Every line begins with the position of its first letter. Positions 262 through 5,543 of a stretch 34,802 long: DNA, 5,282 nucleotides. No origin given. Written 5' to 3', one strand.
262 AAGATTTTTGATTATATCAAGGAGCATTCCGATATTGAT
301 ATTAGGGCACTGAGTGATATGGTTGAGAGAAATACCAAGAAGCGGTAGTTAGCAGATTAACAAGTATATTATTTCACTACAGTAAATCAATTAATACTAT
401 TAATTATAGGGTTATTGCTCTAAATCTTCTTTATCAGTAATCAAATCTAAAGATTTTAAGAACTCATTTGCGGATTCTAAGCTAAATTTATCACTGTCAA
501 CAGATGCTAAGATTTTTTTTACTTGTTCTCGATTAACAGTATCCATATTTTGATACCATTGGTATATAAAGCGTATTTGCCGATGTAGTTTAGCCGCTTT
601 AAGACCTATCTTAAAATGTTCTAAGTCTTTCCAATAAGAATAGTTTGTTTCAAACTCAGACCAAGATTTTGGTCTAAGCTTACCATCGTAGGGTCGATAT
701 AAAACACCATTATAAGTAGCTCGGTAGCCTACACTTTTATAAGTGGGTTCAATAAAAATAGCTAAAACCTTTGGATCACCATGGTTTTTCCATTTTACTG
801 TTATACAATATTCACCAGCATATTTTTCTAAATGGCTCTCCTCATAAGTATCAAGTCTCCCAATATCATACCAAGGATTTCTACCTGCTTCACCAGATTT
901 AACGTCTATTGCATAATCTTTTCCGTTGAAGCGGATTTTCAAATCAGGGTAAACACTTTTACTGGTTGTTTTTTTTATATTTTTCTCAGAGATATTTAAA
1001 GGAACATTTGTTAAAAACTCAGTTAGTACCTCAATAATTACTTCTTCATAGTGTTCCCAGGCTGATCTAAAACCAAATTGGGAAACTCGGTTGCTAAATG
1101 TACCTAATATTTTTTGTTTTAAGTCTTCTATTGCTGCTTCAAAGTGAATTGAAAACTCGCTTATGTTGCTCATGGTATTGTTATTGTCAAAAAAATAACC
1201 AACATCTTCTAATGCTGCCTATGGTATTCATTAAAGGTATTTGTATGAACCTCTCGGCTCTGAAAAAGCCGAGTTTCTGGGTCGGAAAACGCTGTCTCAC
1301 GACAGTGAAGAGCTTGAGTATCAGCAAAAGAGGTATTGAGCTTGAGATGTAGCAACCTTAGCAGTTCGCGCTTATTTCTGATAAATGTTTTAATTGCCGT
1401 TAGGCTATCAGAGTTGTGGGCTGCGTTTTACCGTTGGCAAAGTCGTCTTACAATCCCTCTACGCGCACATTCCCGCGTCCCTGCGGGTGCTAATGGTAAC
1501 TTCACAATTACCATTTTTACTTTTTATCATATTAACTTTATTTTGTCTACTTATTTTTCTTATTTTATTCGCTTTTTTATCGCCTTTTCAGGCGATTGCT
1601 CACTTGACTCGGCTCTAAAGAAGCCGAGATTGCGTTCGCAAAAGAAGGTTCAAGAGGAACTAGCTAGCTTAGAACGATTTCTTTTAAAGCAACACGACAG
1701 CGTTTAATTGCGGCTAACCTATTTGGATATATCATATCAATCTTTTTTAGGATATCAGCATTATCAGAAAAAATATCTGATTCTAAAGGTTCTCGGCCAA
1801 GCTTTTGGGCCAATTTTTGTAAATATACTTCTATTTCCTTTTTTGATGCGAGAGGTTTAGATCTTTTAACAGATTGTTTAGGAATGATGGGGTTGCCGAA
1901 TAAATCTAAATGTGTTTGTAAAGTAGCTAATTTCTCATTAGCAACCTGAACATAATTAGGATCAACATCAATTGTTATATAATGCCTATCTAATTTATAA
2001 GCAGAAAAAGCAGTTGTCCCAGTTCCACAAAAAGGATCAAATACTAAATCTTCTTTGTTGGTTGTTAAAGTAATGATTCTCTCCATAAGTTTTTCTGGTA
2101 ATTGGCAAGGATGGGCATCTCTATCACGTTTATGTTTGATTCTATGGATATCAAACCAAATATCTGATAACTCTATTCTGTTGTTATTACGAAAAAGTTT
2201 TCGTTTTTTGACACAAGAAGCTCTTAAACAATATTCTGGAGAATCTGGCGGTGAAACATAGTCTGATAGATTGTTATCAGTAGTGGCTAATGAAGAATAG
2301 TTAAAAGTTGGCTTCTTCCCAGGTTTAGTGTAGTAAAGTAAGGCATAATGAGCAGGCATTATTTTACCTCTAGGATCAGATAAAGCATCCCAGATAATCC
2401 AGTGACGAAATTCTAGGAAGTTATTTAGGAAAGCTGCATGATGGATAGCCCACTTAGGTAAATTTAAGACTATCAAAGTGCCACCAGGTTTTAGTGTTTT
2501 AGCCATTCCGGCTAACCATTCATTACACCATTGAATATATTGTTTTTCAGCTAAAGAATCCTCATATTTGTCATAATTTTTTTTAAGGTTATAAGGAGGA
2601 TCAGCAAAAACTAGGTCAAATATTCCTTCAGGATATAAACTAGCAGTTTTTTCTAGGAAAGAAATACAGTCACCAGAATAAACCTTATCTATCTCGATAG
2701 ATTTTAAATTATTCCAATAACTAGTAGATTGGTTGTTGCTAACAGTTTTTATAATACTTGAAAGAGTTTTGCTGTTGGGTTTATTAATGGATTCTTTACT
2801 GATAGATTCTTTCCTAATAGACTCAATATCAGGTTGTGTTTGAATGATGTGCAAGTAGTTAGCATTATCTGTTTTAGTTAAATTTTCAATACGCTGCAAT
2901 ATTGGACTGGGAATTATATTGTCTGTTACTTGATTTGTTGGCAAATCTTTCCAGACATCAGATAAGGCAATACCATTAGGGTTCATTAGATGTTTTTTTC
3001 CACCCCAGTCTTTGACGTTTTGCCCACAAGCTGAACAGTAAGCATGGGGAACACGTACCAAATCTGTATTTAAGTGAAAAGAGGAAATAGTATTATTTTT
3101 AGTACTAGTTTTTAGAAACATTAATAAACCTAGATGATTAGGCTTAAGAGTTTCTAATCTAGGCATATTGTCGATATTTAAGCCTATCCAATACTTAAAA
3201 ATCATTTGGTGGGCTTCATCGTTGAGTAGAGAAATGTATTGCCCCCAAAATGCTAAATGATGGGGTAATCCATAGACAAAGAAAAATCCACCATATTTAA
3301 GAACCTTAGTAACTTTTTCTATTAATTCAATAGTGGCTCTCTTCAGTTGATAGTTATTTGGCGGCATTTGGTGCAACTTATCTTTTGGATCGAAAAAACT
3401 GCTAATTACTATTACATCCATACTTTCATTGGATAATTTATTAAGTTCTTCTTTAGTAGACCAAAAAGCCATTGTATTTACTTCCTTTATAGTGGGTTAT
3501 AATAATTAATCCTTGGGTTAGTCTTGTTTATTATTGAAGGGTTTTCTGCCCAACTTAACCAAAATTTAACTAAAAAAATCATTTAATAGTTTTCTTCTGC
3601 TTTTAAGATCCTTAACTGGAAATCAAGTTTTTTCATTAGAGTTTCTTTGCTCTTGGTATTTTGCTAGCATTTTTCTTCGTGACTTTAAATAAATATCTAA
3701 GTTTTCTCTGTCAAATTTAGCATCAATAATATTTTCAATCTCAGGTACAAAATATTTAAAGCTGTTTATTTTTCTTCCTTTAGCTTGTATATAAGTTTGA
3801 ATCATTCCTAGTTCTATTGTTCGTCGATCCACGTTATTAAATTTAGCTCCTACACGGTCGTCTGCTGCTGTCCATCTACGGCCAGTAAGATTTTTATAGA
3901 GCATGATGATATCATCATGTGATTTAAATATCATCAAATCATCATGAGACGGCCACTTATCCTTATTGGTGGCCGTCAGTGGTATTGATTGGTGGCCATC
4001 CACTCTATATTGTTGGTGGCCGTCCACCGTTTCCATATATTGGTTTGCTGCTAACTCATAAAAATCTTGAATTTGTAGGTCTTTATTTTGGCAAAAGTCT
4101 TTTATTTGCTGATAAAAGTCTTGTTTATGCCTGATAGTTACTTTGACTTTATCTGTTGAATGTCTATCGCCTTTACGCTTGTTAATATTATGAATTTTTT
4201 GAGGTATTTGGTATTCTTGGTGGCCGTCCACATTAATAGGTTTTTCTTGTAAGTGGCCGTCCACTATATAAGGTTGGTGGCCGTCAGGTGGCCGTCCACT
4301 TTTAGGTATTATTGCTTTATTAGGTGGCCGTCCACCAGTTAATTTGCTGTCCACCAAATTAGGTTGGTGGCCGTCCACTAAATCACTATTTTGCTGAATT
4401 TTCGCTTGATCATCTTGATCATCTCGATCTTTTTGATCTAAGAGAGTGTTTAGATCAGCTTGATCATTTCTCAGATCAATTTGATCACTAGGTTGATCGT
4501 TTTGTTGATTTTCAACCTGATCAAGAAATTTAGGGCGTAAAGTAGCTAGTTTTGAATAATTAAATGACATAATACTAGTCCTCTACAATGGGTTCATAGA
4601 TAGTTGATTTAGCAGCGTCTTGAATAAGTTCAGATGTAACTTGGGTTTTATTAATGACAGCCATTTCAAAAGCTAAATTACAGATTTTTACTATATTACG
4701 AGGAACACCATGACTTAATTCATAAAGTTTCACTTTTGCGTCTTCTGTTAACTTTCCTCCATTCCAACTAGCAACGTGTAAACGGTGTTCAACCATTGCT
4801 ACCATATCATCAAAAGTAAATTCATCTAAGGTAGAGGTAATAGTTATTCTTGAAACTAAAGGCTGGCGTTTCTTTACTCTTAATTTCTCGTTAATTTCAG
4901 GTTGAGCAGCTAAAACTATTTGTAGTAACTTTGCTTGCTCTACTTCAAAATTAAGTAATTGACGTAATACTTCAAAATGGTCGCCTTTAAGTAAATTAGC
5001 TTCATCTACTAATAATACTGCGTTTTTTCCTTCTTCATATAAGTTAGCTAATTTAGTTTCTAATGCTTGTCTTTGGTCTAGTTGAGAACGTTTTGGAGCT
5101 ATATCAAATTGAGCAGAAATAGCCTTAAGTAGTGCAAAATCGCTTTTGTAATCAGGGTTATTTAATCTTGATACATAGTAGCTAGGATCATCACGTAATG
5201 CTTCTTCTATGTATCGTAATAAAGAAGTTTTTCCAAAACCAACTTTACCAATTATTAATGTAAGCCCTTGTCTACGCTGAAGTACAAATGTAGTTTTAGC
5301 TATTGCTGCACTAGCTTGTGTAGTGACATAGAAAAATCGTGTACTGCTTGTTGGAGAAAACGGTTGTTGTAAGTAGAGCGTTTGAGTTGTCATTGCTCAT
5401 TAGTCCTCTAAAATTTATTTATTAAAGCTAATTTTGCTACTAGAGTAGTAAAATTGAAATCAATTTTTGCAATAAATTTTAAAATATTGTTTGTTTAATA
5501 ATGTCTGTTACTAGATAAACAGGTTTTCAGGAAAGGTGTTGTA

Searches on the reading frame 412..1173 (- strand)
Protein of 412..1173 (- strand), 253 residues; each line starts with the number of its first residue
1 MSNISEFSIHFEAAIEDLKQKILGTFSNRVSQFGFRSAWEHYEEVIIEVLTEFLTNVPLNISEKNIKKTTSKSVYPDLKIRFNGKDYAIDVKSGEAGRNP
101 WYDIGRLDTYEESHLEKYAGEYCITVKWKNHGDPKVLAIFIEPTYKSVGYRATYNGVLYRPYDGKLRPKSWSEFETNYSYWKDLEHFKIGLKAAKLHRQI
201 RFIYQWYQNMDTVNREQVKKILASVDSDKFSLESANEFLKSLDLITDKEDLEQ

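Call 6: search_protein_families(library=pfam, proteins=[window:412-1173:-], max_evalue=0.01)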
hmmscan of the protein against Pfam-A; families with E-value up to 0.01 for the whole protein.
window:412-1173:- (253 aa): 0 families

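Call 36: search_protein_families(library=pfam, proteins=[window:412-1173:-], max_evalue=10)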
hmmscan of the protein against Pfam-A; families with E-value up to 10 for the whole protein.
window:412-1173:- (253 aa): 2 families
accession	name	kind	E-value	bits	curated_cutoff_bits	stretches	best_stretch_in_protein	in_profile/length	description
PF06335.17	DUF1054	-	0.059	13.8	27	1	170-228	66-126/198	Protein of unknown function (DUF1054)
PF12357.13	PLD_C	-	0.12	12.7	27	1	37-85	22-71/72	Phospholipase D C terminal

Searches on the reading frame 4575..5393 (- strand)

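Call 6: search_protein_families(library=pfam, proteins=[window:4575-5393:-], max_evalue=0.01)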
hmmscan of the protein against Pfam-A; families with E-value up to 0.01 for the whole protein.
window:4575-5393:- (272 aa): 8 families
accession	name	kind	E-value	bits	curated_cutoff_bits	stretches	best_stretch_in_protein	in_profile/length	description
PF13401.12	AAA_22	-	2e-19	70.6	27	1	40-171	2-130/130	AAA domain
PF01637.24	ATPase_2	-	2.5e-08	34.5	33.2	1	42-236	20-224/225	ATPase domain predominantly from Archaea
PF13191.12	AAA_16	-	7e-06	27.1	32.6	1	40-148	22-157/167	AAA ATPase domain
PF25199.1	nSTAND_NTPase5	-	0.0012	19.1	34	0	39-165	38-134/145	Novel STAND NTPase 5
PF07728.20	AAA_5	-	0.0014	19.1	22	1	46-149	3-92/139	AAA domain (dynein-related subfamily)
PF13476.12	AAA_23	-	0.0027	18.8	27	1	38-74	17-51/201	AAA domain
PF00004.35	AAA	-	0.0048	17.8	21.2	1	46-165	2-111/131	ATPase family associated with various cellular activities (AAA)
PF24389.1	ORC-CDC6-like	-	0.0067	15.6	27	0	42-63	32-53/571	ORC-CDC6-like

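Call 37: search_protein_families(library=ncbifam, proteins=[window:4575-5393:-], max_evalue=0.01)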
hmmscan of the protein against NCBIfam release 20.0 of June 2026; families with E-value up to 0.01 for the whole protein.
window:4575-5393:- (272 aa): 8 families
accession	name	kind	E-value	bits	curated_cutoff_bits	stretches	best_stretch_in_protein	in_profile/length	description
TIGR03015.1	pepcterm_ATPase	hypoth_equivalog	1.7e-40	139.1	324.5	1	9-259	10-261/269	XrtA/PEP-CTERM system-associated ATPase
NF047389.1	ATPase_Sll1717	subfamily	2.4e-07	30.2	75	0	218-263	302-348/454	P-loop ATPase, Sll1717 family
TIGR02928.1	TIGR02928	subfamily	8.2e-07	28.2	181.3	1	46-263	44-274/366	orc1/cdc6 family replication initiation protein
NF001624.0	PRK00411.1-2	subfamily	0.0016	17.4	354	1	45-176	55-190/374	ORC1-type DNA replication protein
NF045780.1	TrlF_fam_ATP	equivalog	0.0022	16.8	350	1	42-155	309-419/944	TrlF family AAA-like ATPase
TIGR00635.1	ruvB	equivalog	0.0053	15.8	299.05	0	176-261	143-225/305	Holliday junction branch migration DNA helicase RuvB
NF001625.0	PRK00411.1-3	equivalog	0.0076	15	501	1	45-260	62-287/415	ORC1-type DNA replication protein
NF041000.1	ATPase_ComGA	equivalog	0.0077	15.2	300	0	31-71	117-157/267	competence type IV pilus ATPase ComGA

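Call 77: search_protein_families(library=padloc, proteins=[window:4575-5393:-], max_evalue=0.001)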
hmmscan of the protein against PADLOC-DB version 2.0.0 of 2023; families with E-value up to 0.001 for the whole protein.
window:4575-5393:- (272 aa): 2 families
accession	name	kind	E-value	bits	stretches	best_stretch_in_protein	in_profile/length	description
PDLC00298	PtuA1|PtuA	-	2.1e-05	21.8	0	41-62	22-43/423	AAA ATPase domain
PDLC00091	GajA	-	0.00013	19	1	33-127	15-106/627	AAA ATPase domain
